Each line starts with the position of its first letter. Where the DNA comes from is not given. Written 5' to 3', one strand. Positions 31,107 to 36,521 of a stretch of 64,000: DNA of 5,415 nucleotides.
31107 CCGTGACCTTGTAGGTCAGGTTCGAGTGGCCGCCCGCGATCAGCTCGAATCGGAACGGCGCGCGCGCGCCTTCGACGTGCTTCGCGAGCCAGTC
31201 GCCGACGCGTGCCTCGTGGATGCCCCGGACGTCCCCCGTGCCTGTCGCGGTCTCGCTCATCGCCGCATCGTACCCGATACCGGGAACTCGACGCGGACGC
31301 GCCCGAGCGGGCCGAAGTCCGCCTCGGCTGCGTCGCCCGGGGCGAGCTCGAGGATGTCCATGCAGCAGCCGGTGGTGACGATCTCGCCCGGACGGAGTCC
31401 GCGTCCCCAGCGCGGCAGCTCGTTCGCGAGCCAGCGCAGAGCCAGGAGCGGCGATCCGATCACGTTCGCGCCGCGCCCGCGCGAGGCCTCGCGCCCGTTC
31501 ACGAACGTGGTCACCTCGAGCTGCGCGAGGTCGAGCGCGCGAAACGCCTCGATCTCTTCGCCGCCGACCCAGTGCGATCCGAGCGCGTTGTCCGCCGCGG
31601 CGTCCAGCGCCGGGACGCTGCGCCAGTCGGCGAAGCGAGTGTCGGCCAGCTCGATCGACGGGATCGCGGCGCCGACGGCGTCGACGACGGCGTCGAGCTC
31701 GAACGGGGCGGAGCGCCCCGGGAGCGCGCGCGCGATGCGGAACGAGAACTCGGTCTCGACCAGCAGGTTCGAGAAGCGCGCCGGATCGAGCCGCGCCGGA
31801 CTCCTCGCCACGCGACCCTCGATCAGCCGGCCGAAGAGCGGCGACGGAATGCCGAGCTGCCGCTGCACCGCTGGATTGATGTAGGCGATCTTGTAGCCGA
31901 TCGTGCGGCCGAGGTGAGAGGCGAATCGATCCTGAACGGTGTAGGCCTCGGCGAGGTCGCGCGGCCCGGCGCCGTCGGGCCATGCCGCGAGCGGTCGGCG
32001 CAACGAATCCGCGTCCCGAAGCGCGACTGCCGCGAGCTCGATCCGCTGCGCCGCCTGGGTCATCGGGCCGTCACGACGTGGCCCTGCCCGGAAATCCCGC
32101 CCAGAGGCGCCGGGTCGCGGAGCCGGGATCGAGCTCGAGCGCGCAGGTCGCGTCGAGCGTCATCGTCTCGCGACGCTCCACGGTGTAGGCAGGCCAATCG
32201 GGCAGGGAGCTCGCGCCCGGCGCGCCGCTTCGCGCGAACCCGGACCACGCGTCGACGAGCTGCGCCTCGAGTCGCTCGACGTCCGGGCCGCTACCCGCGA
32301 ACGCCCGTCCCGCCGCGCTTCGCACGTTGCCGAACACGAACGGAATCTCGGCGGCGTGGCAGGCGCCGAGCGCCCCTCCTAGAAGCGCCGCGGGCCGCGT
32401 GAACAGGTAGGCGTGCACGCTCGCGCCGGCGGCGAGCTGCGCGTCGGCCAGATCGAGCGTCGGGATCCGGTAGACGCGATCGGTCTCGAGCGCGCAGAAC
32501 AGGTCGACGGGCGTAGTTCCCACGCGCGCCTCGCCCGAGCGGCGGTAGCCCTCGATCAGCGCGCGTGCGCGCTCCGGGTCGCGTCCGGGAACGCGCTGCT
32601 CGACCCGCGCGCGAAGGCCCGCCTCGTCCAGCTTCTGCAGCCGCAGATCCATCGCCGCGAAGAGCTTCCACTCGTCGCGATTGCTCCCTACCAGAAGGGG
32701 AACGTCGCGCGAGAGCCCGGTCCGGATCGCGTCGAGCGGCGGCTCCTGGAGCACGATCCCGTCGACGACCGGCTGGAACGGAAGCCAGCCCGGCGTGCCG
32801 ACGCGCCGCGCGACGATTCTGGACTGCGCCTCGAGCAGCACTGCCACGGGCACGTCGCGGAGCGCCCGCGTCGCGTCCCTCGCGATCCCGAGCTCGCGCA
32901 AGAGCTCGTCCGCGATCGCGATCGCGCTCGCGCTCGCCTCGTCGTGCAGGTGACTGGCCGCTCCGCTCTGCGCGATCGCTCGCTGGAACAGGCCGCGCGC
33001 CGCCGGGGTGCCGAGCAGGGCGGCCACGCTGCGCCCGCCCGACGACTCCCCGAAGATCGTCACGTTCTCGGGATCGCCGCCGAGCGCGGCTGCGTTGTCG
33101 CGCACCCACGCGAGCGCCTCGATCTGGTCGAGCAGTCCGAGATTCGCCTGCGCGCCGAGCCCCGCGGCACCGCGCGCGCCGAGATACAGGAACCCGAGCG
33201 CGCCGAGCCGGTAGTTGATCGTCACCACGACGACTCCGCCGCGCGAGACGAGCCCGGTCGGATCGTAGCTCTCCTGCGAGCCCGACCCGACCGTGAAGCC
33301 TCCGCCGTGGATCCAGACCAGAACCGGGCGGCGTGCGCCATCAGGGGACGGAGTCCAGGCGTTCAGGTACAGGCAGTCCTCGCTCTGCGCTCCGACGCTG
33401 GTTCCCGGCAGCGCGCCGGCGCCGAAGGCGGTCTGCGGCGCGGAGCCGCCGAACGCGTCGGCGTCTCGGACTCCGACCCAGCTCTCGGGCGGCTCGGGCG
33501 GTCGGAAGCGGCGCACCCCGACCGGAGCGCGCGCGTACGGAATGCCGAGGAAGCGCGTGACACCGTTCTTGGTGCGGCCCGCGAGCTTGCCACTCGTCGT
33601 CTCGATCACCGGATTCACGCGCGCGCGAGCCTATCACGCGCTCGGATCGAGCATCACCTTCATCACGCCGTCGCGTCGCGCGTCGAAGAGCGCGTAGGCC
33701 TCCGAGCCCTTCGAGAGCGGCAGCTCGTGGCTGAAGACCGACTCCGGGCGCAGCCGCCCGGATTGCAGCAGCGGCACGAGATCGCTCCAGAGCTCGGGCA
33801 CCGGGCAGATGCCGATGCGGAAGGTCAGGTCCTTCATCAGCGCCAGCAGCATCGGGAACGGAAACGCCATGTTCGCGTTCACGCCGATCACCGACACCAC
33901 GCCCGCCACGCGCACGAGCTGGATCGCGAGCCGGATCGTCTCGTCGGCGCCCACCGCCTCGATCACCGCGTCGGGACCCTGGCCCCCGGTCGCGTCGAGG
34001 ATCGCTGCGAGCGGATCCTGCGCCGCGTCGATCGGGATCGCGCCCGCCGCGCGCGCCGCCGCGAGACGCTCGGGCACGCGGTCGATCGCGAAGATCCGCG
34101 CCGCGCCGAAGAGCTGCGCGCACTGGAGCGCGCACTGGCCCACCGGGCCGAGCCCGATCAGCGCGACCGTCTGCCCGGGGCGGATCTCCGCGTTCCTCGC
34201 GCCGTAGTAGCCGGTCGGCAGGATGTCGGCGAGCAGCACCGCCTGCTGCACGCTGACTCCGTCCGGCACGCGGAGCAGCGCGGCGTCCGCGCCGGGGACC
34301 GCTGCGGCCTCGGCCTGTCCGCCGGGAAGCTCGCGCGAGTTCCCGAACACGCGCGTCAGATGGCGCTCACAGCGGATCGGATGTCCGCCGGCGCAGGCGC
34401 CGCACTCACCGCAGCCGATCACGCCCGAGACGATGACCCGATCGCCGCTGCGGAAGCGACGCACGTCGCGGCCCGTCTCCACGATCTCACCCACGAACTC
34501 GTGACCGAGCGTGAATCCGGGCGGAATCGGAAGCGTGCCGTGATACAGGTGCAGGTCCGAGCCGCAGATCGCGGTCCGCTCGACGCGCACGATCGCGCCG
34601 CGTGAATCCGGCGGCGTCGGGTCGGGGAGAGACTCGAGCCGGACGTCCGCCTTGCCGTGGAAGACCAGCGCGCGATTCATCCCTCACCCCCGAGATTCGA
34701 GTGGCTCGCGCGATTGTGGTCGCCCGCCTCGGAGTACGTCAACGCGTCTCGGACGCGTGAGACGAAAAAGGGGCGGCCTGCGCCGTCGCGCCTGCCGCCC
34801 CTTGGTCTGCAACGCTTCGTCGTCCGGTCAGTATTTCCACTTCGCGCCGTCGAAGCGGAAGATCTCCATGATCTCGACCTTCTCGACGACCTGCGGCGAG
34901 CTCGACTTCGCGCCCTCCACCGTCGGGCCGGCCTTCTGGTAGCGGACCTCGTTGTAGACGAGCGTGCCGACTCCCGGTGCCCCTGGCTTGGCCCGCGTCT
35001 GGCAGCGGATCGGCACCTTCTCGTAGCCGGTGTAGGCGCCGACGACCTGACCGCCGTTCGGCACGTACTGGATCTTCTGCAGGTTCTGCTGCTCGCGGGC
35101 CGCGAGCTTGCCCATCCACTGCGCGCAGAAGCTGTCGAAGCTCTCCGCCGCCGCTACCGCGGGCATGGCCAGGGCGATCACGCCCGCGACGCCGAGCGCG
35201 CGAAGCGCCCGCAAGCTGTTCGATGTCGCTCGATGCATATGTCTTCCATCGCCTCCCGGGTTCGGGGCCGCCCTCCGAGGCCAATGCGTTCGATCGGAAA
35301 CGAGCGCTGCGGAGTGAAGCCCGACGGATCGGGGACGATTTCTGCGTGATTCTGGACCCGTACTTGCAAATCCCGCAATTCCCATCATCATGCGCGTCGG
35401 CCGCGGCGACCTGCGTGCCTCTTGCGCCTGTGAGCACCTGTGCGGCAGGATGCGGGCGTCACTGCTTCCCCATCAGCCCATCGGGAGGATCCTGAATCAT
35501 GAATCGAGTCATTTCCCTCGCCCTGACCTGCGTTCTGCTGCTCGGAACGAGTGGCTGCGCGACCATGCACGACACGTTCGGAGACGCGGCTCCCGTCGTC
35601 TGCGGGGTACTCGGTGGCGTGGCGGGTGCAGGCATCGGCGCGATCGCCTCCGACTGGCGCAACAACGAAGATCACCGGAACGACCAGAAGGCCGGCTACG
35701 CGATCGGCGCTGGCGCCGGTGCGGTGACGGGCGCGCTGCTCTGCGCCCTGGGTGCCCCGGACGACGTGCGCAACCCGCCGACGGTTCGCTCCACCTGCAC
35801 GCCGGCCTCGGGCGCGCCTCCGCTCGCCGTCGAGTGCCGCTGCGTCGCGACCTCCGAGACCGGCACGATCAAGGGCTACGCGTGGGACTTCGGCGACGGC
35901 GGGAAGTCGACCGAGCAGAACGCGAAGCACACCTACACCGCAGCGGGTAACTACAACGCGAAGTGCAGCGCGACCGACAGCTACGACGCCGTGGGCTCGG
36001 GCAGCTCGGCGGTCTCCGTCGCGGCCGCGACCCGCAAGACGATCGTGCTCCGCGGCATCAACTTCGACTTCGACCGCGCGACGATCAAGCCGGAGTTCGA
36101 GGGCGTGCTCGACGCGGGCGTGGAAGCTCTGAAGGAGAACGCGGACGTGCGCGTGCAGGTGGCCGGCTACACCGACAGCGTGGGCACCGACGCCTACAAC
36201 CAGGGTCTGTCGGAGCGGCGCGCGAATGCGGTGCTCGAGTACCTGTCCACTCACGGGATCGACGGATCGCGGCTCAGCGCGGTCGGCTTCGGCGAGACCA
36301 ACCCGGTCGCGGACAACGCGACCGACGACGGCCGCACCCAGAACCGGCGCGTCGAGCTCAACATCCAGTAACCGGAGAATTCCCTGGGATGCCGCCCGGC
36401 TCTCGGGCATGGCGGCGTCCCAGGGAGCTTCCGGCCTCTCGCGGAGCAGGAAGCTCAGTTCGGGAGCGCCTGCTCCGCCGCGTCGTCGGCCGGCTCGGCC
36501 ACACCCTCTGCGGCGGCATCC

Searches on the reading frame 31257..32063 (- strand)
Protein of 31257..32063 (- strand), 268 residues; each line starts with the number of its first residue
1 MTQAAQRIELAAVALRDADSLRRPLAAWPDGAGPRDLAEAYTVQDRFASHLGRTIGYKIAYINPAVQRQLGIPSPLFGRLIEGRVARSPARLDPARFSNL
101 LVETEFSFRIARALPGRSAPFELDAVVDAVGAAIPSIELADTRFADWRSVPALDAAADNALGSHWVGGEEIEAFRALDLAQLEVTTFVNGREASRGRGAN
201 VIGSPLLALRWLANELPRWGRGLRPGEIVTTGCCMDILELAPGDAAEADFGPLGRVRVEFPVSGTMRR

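Call 42: search_protein_families(library=pfam, proteins=[window:31257-32063:-])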
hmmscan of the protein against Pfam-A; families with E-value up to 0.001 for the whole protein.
window:31257-32063:- (268 aa): 1 family
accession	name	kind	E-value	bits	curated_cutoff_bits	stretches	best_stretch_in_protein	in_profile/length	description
PF01557.24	FAA_hydrolase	-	3e-08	34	23.9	1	97-257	55-210/214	Fumarylacetoacetate (FAA) hydrolase C-terminal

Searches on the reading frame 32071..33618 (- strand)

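Call 47: search_protein_families(library=pfam, proteins=[window:32071-33618:-])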
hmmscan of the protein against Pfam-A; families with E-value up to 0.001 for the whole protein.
window:32071-33618:- (515 aa): 3 families
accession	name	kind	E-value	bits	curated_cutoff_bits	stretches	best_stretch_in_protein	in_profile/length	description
PF00135.34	COesterase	-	4.8e-112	376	27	1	2-491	2-499/515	Carboxylesterase family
PF20434.5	BD-FAE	-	2.8e-12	47.1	26.8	1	88-216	4-120/215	BD-FAE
PF07859.19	Abhydrolase_3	-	1.1e-10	42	25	2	163-202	50-89/210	alpha/beta hydrolase fold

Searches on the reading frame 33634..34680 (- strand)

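Call 42: search_protein_families(library=pfam, proteins=[window:33634-34680:-])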
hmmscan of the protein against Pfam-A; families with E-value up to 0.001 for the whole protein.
window:33634-34680:- (348 aa): 4 families
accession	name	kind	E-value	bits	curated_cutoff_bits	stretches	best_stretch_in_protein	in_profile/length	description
PF08240.17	ADH_N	-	8e-25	87.6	23.5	1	29-136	5-100/104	Alcohol dehydrogenase GroES-like domain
PF00107.32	ADH_zinc_N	-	1.4e-23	83.7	31.8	1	179-306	1-128/129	Zinc-binding dehydrogenase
PF16912.11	Glu_dehyd_C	-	3.1e-06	27.3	34.9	1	164-274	27-138/211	Glucose dehydrogenase C-terminus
PF13602.12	ADH_zinc_N_2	-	2.6e-05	25.6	27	1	217-336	7-127/134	Zinc-binding dehydrogenase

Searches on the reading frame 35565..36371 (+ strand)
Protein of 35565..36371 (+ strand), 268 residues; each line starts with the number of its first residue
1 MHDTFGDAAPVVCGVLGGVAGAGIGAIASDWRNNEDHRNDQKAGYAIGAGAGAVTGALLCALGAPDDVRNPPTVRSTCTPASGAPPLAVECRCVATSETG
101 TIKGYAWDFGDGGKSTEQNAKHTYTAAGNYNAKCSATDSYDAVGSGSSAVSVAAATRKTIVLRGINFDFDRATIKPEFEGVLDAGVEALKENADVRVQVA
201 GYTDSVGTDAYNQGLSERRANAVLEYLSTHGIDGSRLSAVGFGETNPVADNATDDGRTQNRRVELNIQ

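Call 91: search_protein_families(library=pfam, proteins=[window:35565-36371:+])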
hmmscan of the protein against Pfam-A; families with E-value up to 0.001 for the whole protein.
window:35565-36371:+ (268 aa): 4 families
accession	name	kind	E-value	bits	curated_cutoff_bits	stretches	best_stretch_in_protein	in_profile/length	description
PF00691.25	OmpA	-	4.8e-24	85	27.2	1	167-261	2-98/98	OmpA family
PF18911.6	PKD_4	-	3.9e-14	52.9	27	1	72-147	4-78/85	PKD domain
PF00801.26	PKD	-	2e-09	37.7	23.5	1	81-143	9-72/80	PKD domain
PF13441.11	Gly-zipper_YMGG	-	6.2e-06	26.3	28.9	1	15-58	8-41/45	YMGG-like Gly-zipper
